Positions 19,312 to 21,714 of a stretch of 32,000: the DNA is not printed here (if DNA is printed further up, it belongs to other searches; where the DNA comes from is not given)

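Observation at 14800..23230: Sugar-tailoring cassette with an unprecedented enzyme mix: ThDP enzyme, two ATP-grasp ligases, BKACE, SDR, NeuD-type acyltransferase and DegT aminotransferase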

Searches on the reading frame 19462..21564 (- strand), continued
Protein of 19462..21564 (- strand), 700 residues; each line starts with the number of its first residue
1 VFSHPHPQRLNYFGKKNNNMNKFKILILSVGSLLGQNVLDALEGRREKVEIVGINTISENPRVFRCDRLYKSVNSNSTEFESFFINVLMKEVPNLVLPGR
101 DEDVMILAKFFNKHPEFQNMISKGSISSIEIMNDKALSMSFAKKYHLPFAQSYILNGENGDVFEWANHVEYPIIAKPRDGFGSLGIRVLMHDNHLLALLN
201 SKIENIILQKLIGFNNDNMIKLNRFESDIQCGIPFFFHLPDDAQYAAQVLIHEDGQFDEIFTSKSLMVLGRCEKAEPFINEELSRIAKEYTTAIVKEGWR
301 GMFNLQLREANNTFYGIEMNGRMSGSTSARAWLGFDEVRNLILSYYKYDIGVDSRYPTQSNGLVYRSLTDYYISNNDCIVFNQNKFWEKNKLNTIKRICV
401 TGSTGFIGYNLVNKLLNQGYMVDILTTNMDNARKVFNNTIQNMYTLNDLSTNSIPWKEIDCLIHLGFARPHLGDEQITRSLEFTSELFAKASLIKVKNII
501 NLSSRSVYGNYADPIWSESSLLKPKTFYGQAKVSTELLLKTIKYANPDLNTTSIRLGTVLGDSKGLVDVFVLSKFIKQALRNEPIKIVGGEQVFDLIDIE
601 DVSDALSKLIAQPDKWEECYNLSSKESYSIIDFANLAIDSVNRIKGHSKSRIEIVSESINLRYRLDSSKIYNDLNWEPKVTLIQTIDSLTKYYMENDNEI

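Call 38: search_protein_families(library=pfam, proteins=[L060:6947-8017:+, L060:8014-8883:+, L060:11938-13263:+, L038:5330-6232:+, L038:6229-6888:+, L038:6885-7880:+, L038:7870-8868:+, L038:11994-13505:+, L038:13509-14366:+, L038:14371-15444:+], max_evalue=0.0001)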
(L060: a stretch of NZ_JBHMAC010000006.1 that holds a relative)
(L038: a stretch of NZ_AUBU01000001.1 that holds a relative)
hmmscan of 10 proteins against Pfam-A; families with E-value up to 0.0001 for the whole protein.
L060:6947-8017:+ (356 aa): 6 families
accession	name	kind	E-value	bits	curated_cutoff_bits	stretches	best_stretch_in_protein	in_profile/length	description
PF16363.11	GDP_Man_Dehyd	-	1.9e-93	314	27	1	5-324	1-332/332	GDP-mannose 4,6 dehydratase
PF01370.27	Epimerase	-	8.3e-72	241.9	20.9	1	5-252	2-240/240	NAD dependent epimerase/dehydratase family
PF04321.23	RmlD_sub_bind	-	2.1e-16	60.3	27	1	3-307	2-265/287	RmlD substrate binding domain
PF01073.25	3Beta_HSD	-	1.5e-13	50.9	22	1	6-235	2-224/280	3-beta hydroxysteroid dehydrogenase/isomerase family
PF02719.21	Polysacc_synt_2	-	9.8e-13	48.4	20.2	1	5-115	2-118/293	Polysaccharide biosynthesis protein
PF07993.18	NAD_binding_4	-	1.3e-11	44.6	20.1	1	75-189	89-206/258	Male sterility protein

L060:8014-8883:+ (289 aa): 2 families
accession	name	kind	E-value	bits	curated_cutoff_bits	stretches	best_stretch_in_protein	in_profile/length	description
PF00483.29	NTP_transferase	-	4.1e-78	262.8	21.2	1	2-238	1-243/245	Nucleotidyl transferase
PF12804.13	NTP_transf_3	-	2.1e-12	48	27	1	3-133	1-120/160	MobA-like NTP transferase domain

L060:11938-13263:+ (441 aa): 1 family
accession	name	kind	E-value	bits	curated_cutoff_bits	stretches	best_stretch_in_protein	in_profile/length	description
PF05159.20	Capsule_synth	-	3.7e-05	23.8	20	1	276-375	165-268/310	Capsule polysaccharide biosynthesis protein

L038:5330-6232:+ (300 aa): 3 families
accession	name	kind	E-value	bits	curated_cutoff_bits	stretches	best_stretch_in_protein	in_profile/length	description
PF03328.21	HpcH_HpaI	-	3.9e-40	137.9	25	1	11-231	1-221/221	HpcH/HpaI aldolase/citrate lyase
PF15617.12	C-C_Bond_Lyase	-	6.1e-12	45.8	28.4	1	12-265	9-292/320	C-C_Bond_Lyase of the TIM-Barrel fold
PF01274.28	MS_TIM-barrel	-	2e-06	27.4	26.4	1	97-178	50-132/248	Malate synthase, TIM barrel domain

L038:6229-6888:+ (219 aa): 3 families
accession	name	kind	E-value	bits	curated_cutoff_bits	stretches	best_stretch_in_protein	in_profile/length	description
PF00132.30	Hexapep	-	8.2e-13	47.9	27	1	127-161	1-35/36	Bacterial transferase hexapeptide (six repeats)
PF17836.7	PglD_N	-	9.5e-07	29.7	23.4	1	3-56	1-50/78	PglD N-terminal domain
PF25084.1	LbH_EIF2B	-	3.3e-05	24.3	54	1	104-194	10-97/105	EIF2B subunit epsilon LbH domain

L038:6885-7880:+ (331 aa): 0 families

L038:7870-8868:+ (332 aa): 2 families
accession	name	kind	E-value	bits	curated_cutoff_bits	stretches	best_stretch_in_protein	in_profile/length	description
PF03102.20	NeuB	-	1.1e-88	297.3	22.1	1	26-265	2-239/241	NeuB family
PF08666.17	SAF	-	4.5e-12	46.8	21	1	277-331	1-59/63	SAF domain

L038:11994-13505:+ (503 aa): 0 families

L038:13509-14366:+ (285 aa): 2 families
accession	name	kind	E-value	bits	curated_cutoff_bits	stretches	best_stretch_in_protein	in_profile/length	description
PF00535.33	Glycos_transf_2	-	2e-21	77.1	23.3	1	15-177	6-161/168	Glycosyl transferase family 2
PF13641.12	Glyco_tranf_2_3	-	8.6e-06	26.4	27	1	15-136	9-126/230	Glycosyltransferase like family 2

L038:14371-15444:+ (357 aa): 1 family
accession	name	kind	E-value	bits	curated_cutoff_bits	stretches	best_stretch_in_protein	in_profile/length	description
PF02706.20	Wzz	-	4e-07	30.7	25.5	1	6-54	8-56/91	Chain length determinant protein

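Call 42: search_protein_families(library=pfam, proteins=[L007:1667-3151:-, L007:3148-4071:-, L007:3996-4898:-, L007:4980-6278:-, L007:6478-7218:-, L007:12483-14009:-, L007:14305-15057:-, L007:15063-16223:-, L007:16274-17278:-, L007:17266-18579:-], max_evalue=0.0001)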
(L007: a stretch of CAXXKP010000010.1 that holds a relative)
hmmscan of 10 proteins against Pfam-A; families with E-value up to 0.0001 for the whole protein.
L007:1667-3151:- (494 aa): 3 families
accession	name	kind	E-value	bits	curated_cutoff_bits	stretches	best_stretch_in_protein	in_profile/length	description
PF00884.28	Sulfatase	-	1e-42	146.9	25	1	10-358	1-298/301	Sulfatase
PF16347.10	SGSH_C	-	3.8e-22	79.5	29.3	2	310-381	1-73/154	N-sulphoglucosamine sulphohydrolase, C-terminal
PF01663.27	Phosphodiest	-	7.2e-07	29.5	23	0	270-306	184-220/342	Type I phosphodiesterase / nucleotide pyrophosphatase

L007:3148-4071:- (307 aa): 1 family
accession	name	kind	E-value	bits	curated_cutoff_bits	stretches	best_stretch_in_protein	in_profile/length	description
PF00528.27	BPD_transp_1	-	2.1e-18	67.2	26.4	1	118-300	5-182/184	Binding-protein-dependent transport system inner membrane component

L007:3996-4898:- (300 aa): 1 family
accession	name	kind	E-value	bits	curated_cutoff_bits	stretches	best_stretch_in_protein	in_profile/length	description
PF00528.27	BPD_transp_1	-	5.4e-17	62.5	26.4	1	89-289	2-175/184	Binding-protein-dependent transport system inner membrane component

L007:4980-6278:- (432 aa): 2 families
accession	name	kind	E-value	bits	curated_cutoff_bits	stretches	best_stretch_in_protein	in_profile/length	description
PF13416.11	SBP_bac_8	-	2.2e-34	119.9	27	1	60-373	1-275/279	Bacterial extracellular solute-binding protein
PF01547.30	SBP_bac_1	-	1e-33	118.1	26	1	55-343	11-303/307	Bacterial extracellular solute-binding protein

L007:6478-7218:- (246 aa): 2 families
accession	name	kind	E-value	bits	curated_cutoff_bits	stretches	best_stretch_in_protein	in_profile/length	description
PF13580.11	SIS_2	-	4.3e-17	62.9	27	2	55-108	17-70/138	SIS domain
PF01380.27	SIS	-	2.1e-07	31.3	25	1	137-224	23-110/131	SIS domain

L007:12483-14009:- (508 aa): 2 families
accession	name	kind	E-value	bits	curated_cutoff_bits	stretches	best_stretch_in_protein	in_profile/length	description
PF03023.19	MurJ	-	4.5e-70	237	27.4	1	35-470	1-437/451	Lipid II flippase MurJ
PF01554.23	MatE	-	1e-10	42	24.9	1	246-399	11-159/161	MatE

L007:14305-15057:- (250 aa): 1 family
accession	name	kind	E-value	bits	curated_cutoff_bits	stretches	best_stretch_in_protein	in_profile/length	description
PF04991.19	LicD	-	2.2e-28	100.4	22.6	1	25-237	2-227/227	LicD family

L007:15063-16223:- (386 aa): 1 family
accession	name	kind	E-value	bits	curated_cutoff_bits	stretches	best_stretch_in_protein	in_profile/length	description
PF04932.20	Wzy_C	-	5.5e-08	33.2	31.7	1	191-335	1-149/149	O-Antigen ligase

L007:16274-17278:- (334 aa): 8 families
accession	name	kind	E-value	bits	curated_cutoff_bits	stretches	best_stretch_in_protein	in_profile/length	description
PF01370.27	Epimerase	-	6.7e-57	193.1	20.9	1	20-258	2-240/240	NAD dependent epimerase/dehydratase family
PF16363.11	GDP_Man_Dehyd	-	8e-50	170.6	27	1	20-320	1-331/332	GDP-mannose 4,6 dehydratase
PF01073.25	3Beta_HSD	-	1.1e-22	80.9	22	1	20-260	1-251/280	3-beta hydroxysteroid dehydrogenase/isomerase family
PF02719.21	Polysacc_synt_2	-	1.2e-15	57.9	20.2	1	20-134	2-126/293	Polysaccharide biosynthesis protein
PF13460.12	NAD_binding_10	-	3.8e-07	30.6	27.2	1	23-170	1-130/184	NAD(P)H-binding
PF07993.18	NAD_binding_4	-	3.4e-06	26.8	20.1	0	21-146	1-148/258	Male sterility protein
PF00106.31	adh_short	-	2.7e-05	24.2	26.6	1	20-86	4-71/195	short chain dehydrogenase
PF05368.20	NmrA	-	9.6e-05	22.6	27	0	16-136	2-107/298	NmrA-like family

L007:17266-18579:- (437 aa): 3 families
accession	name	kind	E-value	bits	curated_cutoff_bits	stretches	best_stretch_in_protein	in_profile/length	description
PF03721.20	UDPG_MGDP_dh_N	-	5.5e-34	117.8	27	1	11-183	2-181/187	UDP-glucose/GDP-mannose dehydrogenase family, NAD binding domain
PF00984.24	UDPG_MGDP_dh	-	1.3e-25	89.8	25.4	1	205-293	2-93/94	UDP-glucose/GDP-mannose dehydrogenase family, central domain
PF03720.21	UDPG_MGDP_dh_C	-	1.2e-22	80.6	30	1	320-424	1-103/103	UDP-glucose/GDP-mannose dehydrogenase family, UDP binding domain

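Call 44: search_protein_families(library=pfam, proteins=[L009:294-1322:+, L009:1327-1950:+, L009:3183-3788:-, L028:282-1082:+, L028:2230-2853:-, L028:2874-6197:+, L008:4354-4859:+, L010:12001-12999:+], max_evalue=0.0001)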
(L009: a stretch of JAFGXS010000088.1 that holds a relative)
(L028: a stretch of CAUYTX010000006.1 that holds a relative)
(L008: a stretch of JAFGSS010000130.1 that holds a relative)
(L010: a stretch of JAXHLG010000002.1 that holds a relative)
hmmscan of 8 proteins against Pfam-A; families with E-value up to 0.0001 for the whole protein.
L009:294-1322:+ (342 aa): 2 families
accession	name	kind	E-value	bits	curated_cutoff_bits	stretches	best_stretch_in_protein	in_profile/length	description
PF02388.22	FemAB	-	1.2e-10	41.3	24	1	145-219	164-235/406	FemAB family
PF13480.13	Acetyltransf_6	-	8.9e-07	29.6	22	1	152-281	4-137/143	Acetyltransferase (GNAT) domain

L009:1327-1950:+ (207 aa): 1 family
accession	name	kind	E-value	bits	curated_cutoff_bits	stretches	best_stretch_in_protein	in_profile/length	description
PF09721.15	Exosortase_EpsH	-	8.8e-06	25.7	25.7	1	21-183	87-252/254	Transmembrane exosortase (Exosortase_EpsH)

L009:3183-3788:- (201 aa): 1 family
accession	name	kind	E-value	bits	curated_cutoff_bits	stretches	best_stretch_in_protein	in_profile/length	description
PF02698.23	DUF218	-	1.1e-18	67.9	27.6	1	56-185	10-131/133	DUF218 domain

L028:282-1082:+ (266 aa): 2 families
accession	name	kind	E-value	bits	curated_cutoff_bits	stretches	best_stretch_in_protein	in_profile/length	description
PF00149.33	Metallophos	-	1e-07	33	21.5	1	20-221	5-191/191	Calcineurin-like phosphoesterase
PF12850.12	Metallophos_2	-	6.4e-05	23.4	27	0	198-237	92-137/154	Calcineurin-like phosphoesterase superfamily domain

L028:2230-2853:- (207 aa): 1 family
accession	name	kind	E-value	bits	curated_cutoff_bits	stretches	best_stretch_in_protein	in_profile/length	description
PF01728.25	FtsJ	-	3.4e-55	187.2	24.1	1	29-205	1-181/181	FtsJ-like methyltransferase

L028:2874-6197:+ (1107 aa): 9 families
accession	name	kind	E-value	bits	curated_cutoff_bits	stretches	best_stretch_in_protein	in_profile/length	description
PF08447.18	PAS_3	-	1.1e-31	109.4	25.6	2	642-720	3-81/89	PAS fold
PF02518.31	HATPase_c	-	1e-24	87.5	26.4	1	861-971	2-109/111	Histidine kinase-, DNA gyrase B-, and HSP90-like ATPase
PF13426.13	PAS_9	-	1.3e-23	83.6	27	2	355-458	2-103/103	PAS domain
PF08448.16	PAS_4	-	4.1e-22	78.9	23.1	2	636-736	13-110/110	PAS fold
PF00072.30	Response_reg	-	5.1e-22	78.6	30.2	1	994-1103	1-108/111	Response regulator receiver domain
PF00497.25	SBP_bac_3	-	2.6e-20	73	26.4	1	56-272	1-131/132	Bacterial extracellular solute-binding proteins, family 3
PF00989.32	PAS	-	1e-15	58.1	22.6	1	636-720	19-102/113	PAS fold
PF00512.31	HisKA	-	1.9e-14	53.9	26.9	1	748-814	2-66/66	His Kinase A (phospho-acceptor) domain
PF23198.2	PDE8A_N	-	3.6e-05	24.1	29.6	1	992-1088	11-111/147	PDE8A-like, N-terminal domain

L008:4354-4859:+ (168 aa): 0 families

L010:12001-12999:+ (332 aa): 1 family
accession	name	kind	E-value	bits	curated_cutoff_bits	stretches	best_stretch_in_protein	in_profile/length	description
PF13469.12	Sulfotransfer_3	-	1.9e-10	41.8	27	1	41-283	2-209/216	Sulfotransferase family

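Call 90: search_protein_families(library=pfam, proteins=[L026:3568-4266:+, L026:4360-5634:+, L026:5656-6351:+, L026:6423-7484:+, L026:7487-9349:+], max_evalue=0.001)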
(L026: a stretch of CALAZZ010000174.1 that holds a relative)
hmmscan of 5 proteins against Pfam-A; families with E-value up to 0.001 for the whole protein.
L026:3568-4266:+ (232 aa): 5 families
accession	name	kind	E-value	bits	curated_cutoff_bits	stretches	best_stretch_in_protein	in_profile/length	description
PF00583.31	Acetyltransf_1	-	1.8e-10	41.6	20.7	1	78-164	12-96/116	Acetyltransferase (GNAT) family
PF13508.13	Acetyltransf_7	-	1.4e-08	35.4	27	1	103-164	5-65/84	Acetyltransferase (GNAT) domain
PF13673.13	Acetyltransf_10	-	0.00018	21.9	23.6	1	95-159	24-83/128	Acetyltransferase (GNAT) domain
PF21926.2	FeeM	-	0.0005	20.3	27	0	73-118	5-51/158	N-acyl amino acid synthase FeeM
PF13420.13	Acetyltransf_4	-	0.00068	20.1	24.3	0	63-184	5-134/155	Acetyltransferase (GNAT) domain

L026:4360-5634:+ (424 aa): 6 families
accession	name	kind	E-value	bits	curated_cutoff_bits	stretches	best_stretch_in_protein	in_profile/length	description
PF13535.11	ATP-grasp_4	-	3.8e-17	62.8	27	1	153-293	2-155/160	ATP-grasp domain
PF07478.18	Dala_Dala_lig_C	-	4.4e-12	46.4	24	1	147-284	30-169/204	D-ala D-ala ligase C-terminus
PF02655.19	ATP-grasp_3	-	5.4e-11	43.3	23.2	1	120-293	3-159/160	ATP-grasp domain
PF01071.24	GARS_A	-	1.7e-06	28.4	27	1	119-292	1-190/194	Phosphoribosylglycinamide synthetase, ATP-grasp (A) domain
PF02786.22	CPSase_L_D2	-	2.2e-06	27.8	19.8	1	147-313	32-200/211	Carbamoyl-phosphate synthase L chain, ATP binding domain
PF02222.28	ATP-grasp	-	1.3e-05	25.4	27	1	128-290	3-162/179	ATP-grasp domain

L026:5656-6351:+ (231 aa): 2 families
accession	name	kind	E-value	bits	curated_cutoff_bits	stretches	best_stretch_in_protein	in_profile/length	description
PF00583.31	Acetyltransf_1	-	6e-08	33.4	20.7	1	92-191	19-116/116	Acetyltransferase (GNAT) family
PF13508.13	Acetyltransf_7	-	9.9e-05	23.1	27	1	110-192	4-83/84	Acetyltransferase (GNAT) domain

L026:6423-7484:+ (353 aa): 6 families
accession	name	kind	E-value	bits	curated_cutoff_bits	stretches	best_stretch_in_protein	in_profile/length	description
PF02317.23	Octopine_DH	-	4.4e-41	140.8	30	1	181-323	2-148/150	NAD/NADP octopine/nopaline dehydrogenase, alpha-helical domain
PF01210.29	NAD_Gly3P_dh_N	-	1.1e-09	38.9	23.1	1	2-101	1-100/158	NAD-dependent glycerol-3-phosphate dehydrogenase N-terminus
PF03446.21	NAD_binding_2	-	5.1e-09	36.8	21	1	2-101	1-90/161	NAD binding domain of 6-phosphogluconate dehydrogenase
PF03807.23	F420_oxidored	-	5.2e-09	37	21.6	1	2-101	1-89/94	NADP oxidoreductase coenzyme F420-dependent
PF02558.23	ApbA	-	7.5e-06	26.1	22.2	1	3-102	1-98/150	Ketopantoate reductase PanE/ApbA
PF01488.26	Shikimate_DH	-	0.00024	21.6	24.3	1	2-91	14-96/138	Shikimate / quinate 5-dehydrogenase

L026:7487-9349:+ (620 aa): 0 families

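Call 91: predict_structure(alignment_id=A1)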
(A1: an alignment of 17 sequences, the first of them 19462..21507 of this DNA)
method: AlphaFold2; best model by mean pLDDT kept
length: 681 residues; sequences in the alignment: 17
mean_pLDDT: 87.5   pTM: 0.57
mean pLDDT of the five models: 87.5, 87.4, 85.5, 85.3, 83.1
residues with pLDDT >= 90: 367; 70-90: 270; 50-70: 32; < 50: 12
segments of 3 or more residues with pLDDT < 50: 213-216, 371-373, 679-681
pLDDT, mean of each block of 10 residues (from residue 1): 89 88 90 89 81 89 94 94 87 89 85 91 95 82 90 86 67 88 84 84 76 51 87 91 86 84 96 96 92 91 84 90 92 80 74 79 74 74 92 94 93 87 90 87 92 90 94 88 95 89 93 96 87 94 77 90 92 91 95 90 93 94 91 89 92 94 92 76 32
secondary structure, 60 per line:
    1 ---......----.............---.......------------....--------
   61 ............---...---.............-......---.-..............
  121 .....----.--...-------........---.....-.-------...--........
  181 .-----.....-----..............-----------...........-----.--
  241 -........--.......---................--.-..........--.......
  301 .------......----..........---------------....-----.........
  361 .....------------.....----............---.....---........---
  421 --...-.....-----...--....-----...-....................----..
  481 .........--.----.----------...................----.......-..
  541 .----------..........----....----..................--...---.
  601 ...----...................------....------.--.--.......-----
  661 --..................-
elements in order (helices of 4 or more, strands of 3 or more residues): E4-9 H14-26 E30-36 E49-52 H61-72 E76-78 H82-94 H96-101 H107-114 H116-125 E133-135 H143-150 E154-158 E168-170 H173-181 E187-191 H197-210 E222-232 E242-249 E252-258 H262-277 E282-291 E294-301 H308-313 H318-327 E343-346 E352-355 H356-365 E378-382 H387-398 E402-406 H410-417 E423-425 H427-431 E442-445 H455-474 E479-485 H486-489 H508-526 E531-537 E539-541 H552-561 E566-569 E574-579 H580-591 E600-603 E608-610 H611-626 E633-636 H649-655 H663-680
